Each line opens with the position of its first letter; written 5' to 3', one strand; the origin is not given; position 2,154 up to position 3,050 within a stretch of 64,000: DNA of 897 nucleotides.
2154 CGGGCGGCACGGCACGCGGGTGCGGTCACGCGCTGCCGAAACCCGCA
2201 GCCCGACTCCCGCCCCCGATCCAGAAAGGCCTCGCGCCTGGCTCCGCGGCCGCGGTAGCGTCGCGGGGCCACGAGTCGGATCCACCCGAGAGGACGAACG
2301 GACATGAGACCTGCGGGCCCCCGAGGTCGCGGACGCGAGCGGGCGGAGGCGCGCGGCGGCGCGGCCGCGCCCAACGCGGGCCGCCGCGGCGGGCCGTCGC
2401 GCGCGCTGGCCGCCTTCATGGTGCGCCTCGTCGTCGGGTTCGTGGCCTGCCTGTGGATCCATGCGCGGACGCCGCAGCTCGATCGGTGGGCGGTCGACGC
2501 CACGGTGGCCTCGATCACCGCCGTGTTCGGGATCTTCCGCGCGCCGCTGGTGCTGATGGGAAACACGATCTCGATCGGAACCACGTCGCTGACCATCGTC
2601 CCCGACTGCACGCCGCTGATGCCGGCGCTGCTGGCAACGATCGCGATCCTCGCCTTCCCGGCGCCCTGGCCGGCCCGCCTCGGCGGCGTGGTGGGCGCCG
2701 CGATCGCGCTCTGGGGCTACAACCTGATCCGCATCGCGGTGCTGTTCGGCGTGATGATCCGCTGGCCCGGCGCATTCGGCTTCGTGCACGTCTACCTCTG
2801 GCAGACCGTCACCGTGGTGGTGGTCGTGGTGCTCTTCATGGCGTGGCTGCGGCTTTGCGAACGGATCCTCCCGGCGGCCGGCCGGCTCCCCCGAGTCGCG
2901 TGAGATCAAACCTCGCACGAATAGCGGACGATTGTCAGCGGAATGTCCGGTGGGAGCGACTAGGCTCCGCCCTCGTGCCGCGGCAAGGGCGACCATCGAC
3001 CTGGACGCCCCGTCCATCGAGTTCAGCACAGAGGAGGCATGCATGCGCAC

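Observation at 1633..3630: Minimal exosortase-family gene paired with a secreted protein carrying a non-canonical VPxxP-TM-Arg C-terminal sorting tail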

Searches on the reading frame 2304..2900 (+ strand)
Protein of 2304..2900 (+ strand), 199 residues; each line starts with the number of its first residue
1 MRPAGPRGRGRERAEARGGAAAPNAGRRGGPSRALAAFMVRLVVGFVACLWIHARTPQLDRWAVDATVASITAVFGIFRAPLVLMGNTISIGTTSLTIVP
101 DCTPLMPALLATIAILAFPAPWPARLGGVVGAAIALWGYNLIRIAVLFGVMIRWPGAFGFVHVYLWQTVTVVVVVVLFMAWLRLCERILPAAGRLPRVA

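Call 7: search_protein_families(library=ncbifam, proteins=[window:2304-2900:+], max_evalue=1)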
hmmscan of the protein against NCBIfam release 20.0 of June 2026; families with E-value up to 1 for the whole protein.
window:2304-2900:+ (199 aa): 8 families
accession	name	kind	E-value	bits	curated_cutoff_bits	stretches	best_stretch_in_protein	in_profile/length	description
TIGR04177.1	exosort_XrtH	exception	1.5e-16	60.8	86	1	68-187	35-157/158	exosortase H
NF046081.1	exosort_XrtX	exception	2e-12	47.3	170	1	43-185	17-162/168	exosortase X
TIGR04144.1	archaeo_VPXXXP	exception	5.4e-11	42.7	150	1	66-182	32-150/156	archaeosortase B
TIGR04178.1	exo_archaeo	signature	2.7e-09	37.2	23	1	97-186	2-96/97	exosortase/archaeosortase family protein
TIGR04300.1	exosort_XrtM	exception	1.1e-08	35.6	125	1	83-181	42-140/150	exosortase family protein XrtM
NF033505.2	paceosortase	exception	3.8e-06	27.1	80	1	67-180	30-143/167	pacearchaeosortase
TIGR04124.1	archaeo_artE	exception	0.00019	21.5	95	1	46-186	13-152/153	archaeosortase family protein ArtE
TIGR04128.1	exoso_Fjoh_1448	exception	0.00027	21.2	90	1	98-183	85-170/174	exosortase family protein XrtF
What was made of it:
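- Checked: It is also normal for this size class: the XrtH, ArtB, XrtM and XrtX models are 150-168 positions long (call 7).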

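Call 8: search_protein_families(library=pfam, proteins=[window:2304-2900:+], max_evalue=1)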
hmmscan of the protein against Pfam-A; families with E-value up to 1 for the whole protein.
window:2304-2900:+ (199 aa): 0 families

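Call 9: search_protein_families(library=ncbifam, proteins=[window:2418-2900:+], max_evalue=10)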
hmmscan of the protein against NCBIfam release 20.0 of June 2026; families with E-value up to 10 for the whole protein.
window:2418-2900:+ (161 aa): 8 families
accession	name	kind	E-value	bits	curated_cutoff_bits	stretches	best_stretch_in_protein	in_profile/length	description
TIGR04177.1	exosort_XrtH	exception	3.3e-17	62.9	86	1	31-149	36-157/158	exosortase H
NF046081.1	exosort_XrtX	exception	1.9e-12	47.4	170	1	12-147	24-162/168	exosortase X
TIGR04144.1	archaeo_VPXXXP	exception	1.3e-11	44.7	150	1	28-144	32-150/156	archaeosortase B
TIGR04178.1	exo_archaeo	signature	1.6e-09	37.9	23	1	59-148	2-96/97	exosortase/archaeosortase family protein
TIGR04300.1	exosort_XrtM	exception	7.8e-09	36.1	125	1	45-143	42-140/150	exosortase family protein XrtM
NF033505.2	paceosortase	exception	7.2e-07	29.4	80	1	29-142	30-143/167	pacearchaeosortase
TIGR04124.1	archaeo_artE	exception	0.00012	22.2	95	1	8-148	13-152/153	archaeosortase family protein ArtE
TIGR04128.1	exoso_Fjoh_1448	exception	0.00021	21.6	90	1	60-145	85-170/174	exosortase family protein XrtF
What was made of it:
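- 2304..2903 (+): XrtH-like mini-exosortase of 199 aa, or 161 aa from the ATG at 2418. Candidate catalytic residues are Cys102 (nt 2607-2609), Arg143 (nt 2730-2732) and His162 (nt 2787-2789). TIGR04177 XrtH is the best subtype at 60.8-62.9 bits (cut-off 86) (calls 7, 9).
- On Exosortase/archaeosortase family (TIGR04178): 37.2 bits (199-aa form) and 37.9 bits (161-aa form) against a cut-off of 23 (calls 7, 9).
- On Archaeosortase B / VPXXXP-CTERM (TIGR04144): 42.7-44.7 bits (calls 7, 9).
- Closest known: Archaeosortase B / VPXXXP-CTERM. Different: It scores 42.7-44.7 bits against a cut-off of 150 (calls 7, 9).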

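Call 11: find_homologous_proteins(query=window:2418-2900:+)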
Query window:2418-2900:+ (161 aa): 29 proteins with E <= 0.001 among 428 candidates.
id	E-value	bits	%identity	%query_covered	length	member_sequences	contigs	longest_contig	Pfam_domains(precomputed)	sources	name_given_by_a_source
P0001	2.9e-96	338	100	100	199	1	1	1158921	-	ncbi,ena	-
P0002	2.8e-62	228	72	91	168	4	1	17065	-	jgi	jgi:exosortase/archaeosortase family protein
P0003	4.0e-38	149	53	89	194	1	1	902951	PF09721.16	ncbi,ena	-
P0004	2.5e-32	130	49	81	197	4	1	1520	-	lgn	-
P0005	2.8e-32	130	49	92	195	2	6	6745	-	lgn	-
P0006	5.9e-32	129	51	86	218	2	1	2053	-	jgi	-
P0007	7.0e-32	129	50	81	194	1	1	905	-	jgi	jgi:exosortase/archaeosortase family protein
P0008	9.9e-32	128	47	96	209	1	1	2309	PF09721.16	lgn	-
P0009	1.3e-31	128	49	89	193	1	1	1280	-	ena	-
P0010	3.6e-31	126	53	81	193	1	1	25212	-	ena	-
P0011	6.6e-31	126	49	97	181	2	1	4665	-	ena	-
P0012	6.0e-30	122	47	89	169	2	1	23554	-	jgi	-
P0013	9.1e-30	122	49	91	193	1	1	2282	-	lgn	-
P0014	1.1e-29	122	52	81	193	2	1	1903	-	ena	-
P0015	1.8e-29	121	46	95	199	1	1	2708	-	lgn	-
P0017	1.1e-28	118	48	90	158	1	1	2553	-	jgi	jgi:exosortase/archaeosortase family protein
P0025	5.4e-24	103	41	93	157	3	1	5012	-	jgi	jgi:exosortase/archaeosortase family protein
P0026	1.2e-20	92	41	91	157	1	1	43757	-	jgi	jgi:exosortase/archaeosortase family protein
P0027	1.6e-18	85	41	80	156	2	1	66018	-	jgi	jgi:exosortase/archaeosortase family protein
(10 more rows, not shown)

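Call 13: find_encoding_contigs(protein=P0001, flank=10000, max_places=3)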
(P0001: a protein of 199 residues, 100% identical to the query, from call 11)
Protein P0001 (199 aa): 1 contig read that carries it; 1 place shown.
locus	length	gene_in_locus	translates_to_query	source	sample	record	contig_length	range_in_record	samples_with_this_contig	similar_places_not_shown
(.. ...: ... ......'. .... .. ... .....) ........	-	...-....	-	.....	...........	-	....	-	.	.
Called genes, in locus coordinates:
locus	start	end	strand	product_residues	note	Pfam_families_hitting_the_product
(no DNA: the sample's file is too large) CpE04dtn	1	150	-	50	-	?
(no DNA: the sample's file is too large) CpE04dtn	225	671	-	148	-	-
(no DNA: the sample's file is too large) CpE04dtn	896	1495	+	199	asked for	-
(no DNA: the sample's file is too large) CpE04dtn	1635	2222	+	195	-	-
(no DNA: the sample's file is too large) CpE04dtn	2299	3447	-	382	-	PF13795:HupE_UreJ_2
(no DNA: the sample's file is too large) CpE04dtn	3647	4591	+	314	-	PF13860:FlgD_ig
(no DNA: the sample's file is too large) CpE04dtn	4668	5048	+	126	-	PF00355:Rieske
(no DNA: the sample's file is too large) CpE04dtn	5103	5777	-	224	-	PF12804:NTP_transf_3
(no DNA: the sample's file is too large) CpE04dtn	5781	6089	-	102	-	?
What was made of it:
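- Checked: An independent gene call on a public contig gives the same three genes (call 13).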

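Call 21: find_related_loci(query=A1, collection=genome_contigs, flank=5000)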
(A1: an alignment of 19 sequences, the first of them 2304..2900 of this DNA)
Query A1 (199 aa) in genome_contigs; peptide patterns used: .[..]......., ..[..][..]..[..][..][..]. (x = any residue, [..] = any of these).
23 stretches matched a pattern; 17 encode a relative of the query (tblastn E <= 1e-3); 17 distinct loci.
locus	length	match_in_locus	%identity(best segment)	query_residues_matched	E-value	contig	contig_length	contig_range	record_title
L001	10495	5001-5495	48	28-192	9e-43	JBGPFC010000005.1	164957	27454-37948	MAG: Candidatus Eisenbacteria bacterium isolate OBJ_0618_7090110_76 k141_10916314_length_164957_cov_28.3210, whole genom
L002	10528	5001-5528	49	8-187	2e-42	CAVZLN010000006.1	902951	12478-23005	MAG: Candidatus Eisenbacteria bacterium isolate MFD05942.bin.1.102 genome assembly, contig: contig_7746, whole genome sh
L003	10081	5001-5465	46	32-186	2e-36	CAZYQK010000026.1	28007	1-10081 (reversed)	MAG TPA_asm: uncultured bacterium isolate SRP119689_co1_84 genome assembly, contig: NODE_2104_length_28007_cov_6.406268,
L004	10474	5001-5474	42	30-187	1e-33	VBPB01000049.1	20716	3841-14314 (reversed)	MAG: Candidatus Eisenbacteria bacterium isolate WS_11 14_1009_16_40cm_scaffold_34725, whole genome shotgun sequence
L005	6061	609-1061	42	38-188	2e-33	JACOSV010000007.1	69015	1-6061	MAG: Candidatus Eisenbacteria bacterium isolate NC_groundwater_27_Pr7_B-0.1um_72_14 FFV18_Bp1_scaffold_148363, whole gen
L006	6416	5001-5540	38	4-185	1e-31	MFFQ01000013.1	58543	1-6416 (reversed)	MAG: Candidatus Eisenbacteria bacterium RBG_16_71_46 RBG_16_scaffold_1154, whole genome shotgun sequence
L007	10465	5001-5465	47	30-184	5e-31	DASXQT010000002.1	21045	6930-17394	MAG TPA_asm: Candidatus Eisenbacteria bacterium isolate SMAG_U4620 k141_1848109, whole genome shotgun sequence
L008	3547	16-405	48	57-186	4e-31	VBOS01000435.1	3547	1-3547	MAG: Candidatus Eisenbacteria bacterium isolate WS_2 14_0903_13_30cm_scaffold_6726384, whole genome shotgun sequence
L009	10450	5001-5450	46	33-182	4e-30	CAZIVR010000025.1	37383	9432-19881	MAG TPA_asm: uncultured bacterium isolate SRP287453_co1_107 genome assembly, contig: NODE_1757_length_37383_cov_25.49257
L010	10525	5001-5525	34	11-194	1e-26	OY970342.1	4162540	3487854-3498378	MAG: Candidatus Eisenbacteria bacterium isolate MFD02242.bin.c.1 genome assembly, chromosome: 1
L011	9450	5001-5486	36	24-183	9e-26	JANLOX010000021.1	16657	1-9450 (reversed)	MAG: Candidatus Eisenbacteria bacterium isolate OTE_38_metabat_510 OTE_38_k141_2849458, whole genome shotgun sequence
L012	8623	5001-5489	34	21-183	3e-25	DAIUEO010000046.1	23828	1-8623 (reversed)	MAG TPA_asm: Candidatus Eisenbacteria bacterium isolate CTOTU25980 NODE_484_length_23828_cov_4.270980, whole genome shot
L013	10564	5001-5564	36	4-184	5e-25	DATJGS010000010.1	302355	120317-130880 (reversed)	MAG TPA_asm: Candidatus Saccharimonadaceae bacterium isolate SMAG_U15492 k141_1992235, whole genome shotgun sequence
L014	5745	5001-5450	35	34-183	1e-24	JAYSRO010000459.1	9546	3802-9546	MAG: Candidatus Eisenbacteria bacterium isolate GFS_11975 GFS_11975_458, whole genome shotgun sequence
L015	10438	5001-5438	35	38-183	6e-24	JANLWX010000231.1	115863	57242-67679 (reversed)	MAG: Candidatus Eisenbacteria bacterium isolate OTE_20_metabat_201 OTE_20_k141_508780, whole genome shotgun sequence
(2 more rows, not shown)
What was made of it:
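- Closest known: Exosortase H system: XrtH. Different: The clade is confined to Candidatus Eisenbacteria (call 21).
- The clade seems confined to Candidatus Eisenbacteria (call 21).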

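Call 35: search_protein_families(library=ncbifam, alignment_id=A1, max_evalue=0.001)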
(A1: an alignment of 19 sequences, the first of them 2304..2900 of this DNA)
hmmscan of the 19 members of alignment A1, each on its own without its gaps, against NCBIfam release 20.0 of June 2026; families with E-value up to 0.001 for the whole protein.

A. member 1, window:2304-2900:+ (199 aa): 8 families
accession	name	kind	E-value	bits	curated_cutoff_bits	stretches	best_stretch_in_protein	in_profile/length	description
TIGR04177.1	exosort_XrtH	exception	1.5e-16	60.8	86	1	68-187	35-157/158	exosortase H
NF046081.1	exosort_XrtX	exception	2e-12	47.3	170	1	43-185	17-162/168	exosortase X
TIGR04144.1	archaeo_VPXXXP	exception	5.4e-11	42.7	150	1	66-182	32-150/156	archaeosortase B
TIGR04178.1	exo_archaeo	signature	2.7e-09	37.2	23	1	97-186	2-96/97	exosortase/archaeosortase family protein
TIGR04300.1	exosort_XrtM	exception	1.1e-08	35.6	125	1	83-181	42-140/150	exosortase family protein XrtM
NF033505.2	paceosortase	exception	3.8e-06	27.1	80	1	67-180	30-143/167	pacearchaeosortase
TIGR04124.1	archaeo_artE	exception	0.00019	21.5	95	1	46-186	13-152/153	archaeosortase family protein ArtE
TIGR04128.1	exoso_Fjoh_1448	exception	0.00027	21.2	90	1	98-183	85-170/174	exosortase family protein XrtF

B. families by the number of members that match (of 19 scanned): 15 families
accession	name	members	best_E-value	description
TIGR04144.1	archaeo_VPXXXP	19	4.3e-41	archaeosortase B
TIGR04177.1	exosort_XrtH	19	1e-26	exosortase H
NF046081.1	exosort_XrtX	19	8.4e-19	exosortase X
TIGR04178.1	exo_archaeo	19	9.4e-17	exosortase/archaeosortase family protein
TIGR04300.1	exosort_XrtM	19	4.4e-12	exosortase family protein XrtM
NF033505.2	paceosortase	18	9.1e-12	pacearchaeosortase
TIGR04128.1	exoso_Fjoh_1448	15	1e-15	exosortase family protein XrtF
TIGR04125.1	exosort_PGF_TRM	13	4.1e-11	archaeosortase A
TIGR04124.1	archaeo_artE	12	3.6e-10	archaeosortase family protein ArtE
NF046083.1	exosort_XrtY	11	7.9e-09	exosortase Y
TIGR02602.1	8TM_EpsH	1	6.8e-07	exosortase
TIGR04293.1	archaeo_artF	1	1.4e-06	archaeosortase family protein ArtF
NF033464.1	cyanoexo_CrtC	1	8.5e-06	cyanoexosortase C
TIGR03110.1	exosort_Gpos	1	3.6e-05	exosortase family protein XrtG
NF012138.0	exosort_XrtR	1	0.00067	exosortase R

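Call 36: search_protein_families(library=ncbifam, proteins=[P0002, P0003, P0005, P0011, P0017, P0025, P0026, P0027], max_evalue=1e-10)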
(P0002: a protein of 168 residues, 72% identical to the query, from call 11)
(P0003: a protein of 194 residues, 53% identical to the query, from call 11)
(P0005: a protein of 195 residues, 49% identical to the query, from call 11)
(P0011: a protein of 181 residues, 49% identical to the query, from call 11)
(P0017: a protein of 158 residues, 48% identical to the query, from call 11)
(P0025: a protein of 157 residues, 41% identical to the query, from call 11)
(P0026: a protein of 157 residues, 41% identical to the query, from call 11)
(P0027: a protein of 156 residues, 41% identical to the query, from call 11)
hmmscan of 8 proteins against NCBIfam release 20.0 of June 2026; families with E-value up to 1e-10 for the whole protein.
P0002 (168 aa): 3 families
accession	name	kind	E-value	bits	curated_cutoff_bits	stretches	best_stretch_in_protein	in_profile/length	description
TIGR04177.1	exosort_XrtH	exception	3.4e-16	59.6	86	1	47-149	53-157/158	exosortase H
NF046081.1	exosort_XrtX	exception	5.5e-13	49.2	170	1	52-145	66-160/168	exosortase X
TIGR04144.1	archaeo_VPXXXP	exception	8e-12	45.4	150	1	51-143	57-149/156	archaeosortase B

P0003 (194 aa): 4 families
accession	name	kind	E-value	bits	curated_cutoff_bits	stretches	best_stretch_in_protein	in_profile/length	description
TIGR04177.1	exosort_XrtH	exception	1.5e-14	54.3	86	1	84-191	48-157/158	exosortase H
NF046081.1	exosort_XrtX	exception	2.3e-12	47.2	170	1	99-189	72-162/168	exosortase X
TIGR04144.1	archaeo_VPXXXP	exception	2.6e-12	46.9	150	1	65-190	29-154/156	archaeosortase B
TIGR04178.1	exo_archaeo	signature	2.5e-11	43.7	23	1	100-188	1-94/97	exosortase/archaeosortase family protein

P0005 (195 aa): 4 families
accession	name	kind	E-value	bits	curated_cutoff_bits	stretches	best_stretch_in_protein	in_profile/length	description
TIGR04177.1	exosort_XrtH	exception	7e-19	68.4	86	1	52-174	32-157/158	exosortase H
TIGR04144.1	archaeo_VPXXXP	exception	6.5e-14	52.2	150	1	54-169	33-150/156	archaeosortase B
NF046081.1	exosort_XrtX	exception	2.1e-13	50.5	170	1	38-173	24-163/168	exosortase X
TIGR04178.1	exo_archaeo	signature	7.6e-12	45.4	23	1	83-171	1-94/97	exosortase/archaeosortase family protein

P0011 (181 aa): 3 families
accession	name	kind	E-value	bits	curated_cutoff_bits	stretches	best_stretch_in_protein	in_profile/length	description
TIGR04177.1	exosort_XrtH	exception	1e-19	71.1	86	1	38-175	16-156/158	exosortase H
NF046081.1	exosort_XrtX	exception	1.4e-13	51.1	170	1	81-175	69-163/168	exosortase X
TIGR04178.1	exo_archaeo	signature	4e-12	46.3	23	1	86-173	2-94/97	exosortase/archaeosortase family protein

P0017 (158 aa): 5 families
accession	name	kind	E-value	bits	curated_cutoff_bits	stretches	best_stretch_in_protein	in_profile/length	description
TIGR04177.1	exosort_XrtH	exception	7.7e-20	71.5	86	1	4-150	7-154/158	exosortase H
TIGR04144.1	archaeo_VPXXXP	exception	1.9e-15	57.2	150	1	36-148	36-150/156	archaeosortase B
NF046081.1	exosort_XrtX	exception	1.8e-14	54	170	1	23-151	30-162/168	exosortase X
TIGR04178.1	exo_archaeo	signature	3.2e-13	49.8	23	1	62-152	1-96/97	exosortase/archaeosortase family protein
TIGR04300.1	exosort_XrtM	exception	9.1e-11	42.4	125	0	58-147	51-140/150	exosortase family protein XrtM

P0025 (157 aa): 3 families
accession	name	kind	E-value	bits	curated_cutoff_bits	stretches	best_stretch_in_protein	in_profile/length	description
TIGR04177.1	exosort_XrtH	exception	2.8e-17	63.1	86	1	56-150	61-155/158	exosortase H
NF046081.1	exosort_XrtX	exception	1.3e-12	47.9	170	1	58-149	70-158/168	exosortase X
TIGR04178.1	exo_archaeo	signature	2.2e-12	47.1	23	1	61-151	1-96/97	exosortase/archaeosortase family protein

P0026 (157 aa): 2 families
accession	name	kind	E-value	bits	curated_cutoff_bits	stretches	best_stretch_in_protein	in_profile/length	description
TIGR04177.1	exosort_XrtH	exception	9.4e-14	51.7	86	1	60-148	67-155/158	exosortase H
TIGR04144.1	archaeo_VPXXXP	exception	8.8e-11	42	150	1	3-147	14-152/156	archaeosortase B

P0027 (156 aa): 4 families
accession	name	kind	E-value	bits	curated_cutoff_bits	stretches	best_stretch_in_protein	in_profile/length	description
TIGR04177.1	exosort_XrtH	exception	6.1e-20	71.8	86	1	33-149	34-155/158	exosortase H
NF046081.1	exosort_XrtX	exception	4e-13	49.6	170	1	55-152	68-165/168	exosortase X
TIGR04144.1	archaeo_VPXXXP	exception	1.3e-11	44.7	150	1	28-146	30-150/156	archaeosortase B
TIGR04300.1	exosort_XrtM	exception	5.9e-11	43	125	1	51-149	46-143/150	exosortase family protein XrtM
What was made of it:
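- On Exosortase H (TIGR04177): XrtH is nevertheless the top subtype for every one (calls 7, 9, 36).
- TIGR04178 is above cut-off, and XrtH is the best subtype for the window protein and for 10 of 10 relatives at 52-72 bits (calls 7, 9, 36).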

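Call 37: search_dna_similar(query=window:2418-2900:+, collection=plasmids, mode=protein, max_evalue=0.01)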
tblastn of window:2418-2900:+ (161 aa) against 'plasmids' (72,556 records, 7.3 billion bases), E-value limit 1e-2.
No match.
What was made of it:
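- Tried and rejected: The plasmid tblastn meant to find annotated XrtH loci had no match (call 37).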

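Call 42: search_solved_structures(query=A1, max_evalue=1)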
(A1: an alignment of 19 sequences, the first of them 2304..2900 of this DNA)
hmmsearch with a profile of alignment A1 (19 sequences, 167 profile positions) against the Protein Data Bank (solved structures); distinct sequences matched with E-value up to 1: 0.

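Call 55: find_encoding_contigs(protein=P0002, flank=6000, max_places=1)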
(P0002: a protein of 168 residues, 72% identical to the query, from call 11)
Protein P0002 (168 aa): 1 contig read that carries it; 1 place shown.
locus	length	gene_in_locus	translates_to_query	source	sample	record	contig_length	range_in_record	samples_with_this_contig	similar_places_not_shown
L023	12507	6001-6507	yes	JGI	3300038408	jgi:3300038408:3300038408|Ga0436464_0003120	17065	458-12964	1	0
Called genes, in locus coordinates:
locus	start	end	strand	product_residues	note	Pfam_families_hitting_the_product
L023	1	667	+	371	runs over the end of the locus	PF02585:PIG-L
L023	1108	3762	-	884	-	PF09699:Paired_CXXCH_1 (faint), PF14522:Cytochrome_C7 (faint), PF14537:Cytochrom_c3_2 (faint), PF22113:Mtrc-MtrF_II-IV_dom (weak)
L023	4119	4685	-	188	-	PF22113:Mtrc-MtrF_II-IV_dom (faint), PF13435:Cytochrome_C554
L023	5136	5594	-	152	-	-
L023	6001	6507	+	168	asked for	-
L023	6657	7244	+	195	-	-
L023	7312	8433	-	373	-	PF13795:HupE_UreJ_2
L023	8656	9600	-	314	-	PF02775:TPP_enzyme_C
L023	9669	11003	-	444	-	PF01855:POR_N, PF17147:PFOR_II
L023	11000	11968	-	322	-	PF01558:POR, PF13183:Fer4_8 (faint), PF13237:Fer4_10, PF25160:LdpA_Fe-S-bd (faint), PF00037:Fer4 (faint), PF12837:Fer4_6 (faint), PF12838:Fer4_7, PF13187:Fer4_9, +1 more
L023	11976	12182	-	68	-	PF13459:Fer4_15, PF13370:Fer4_13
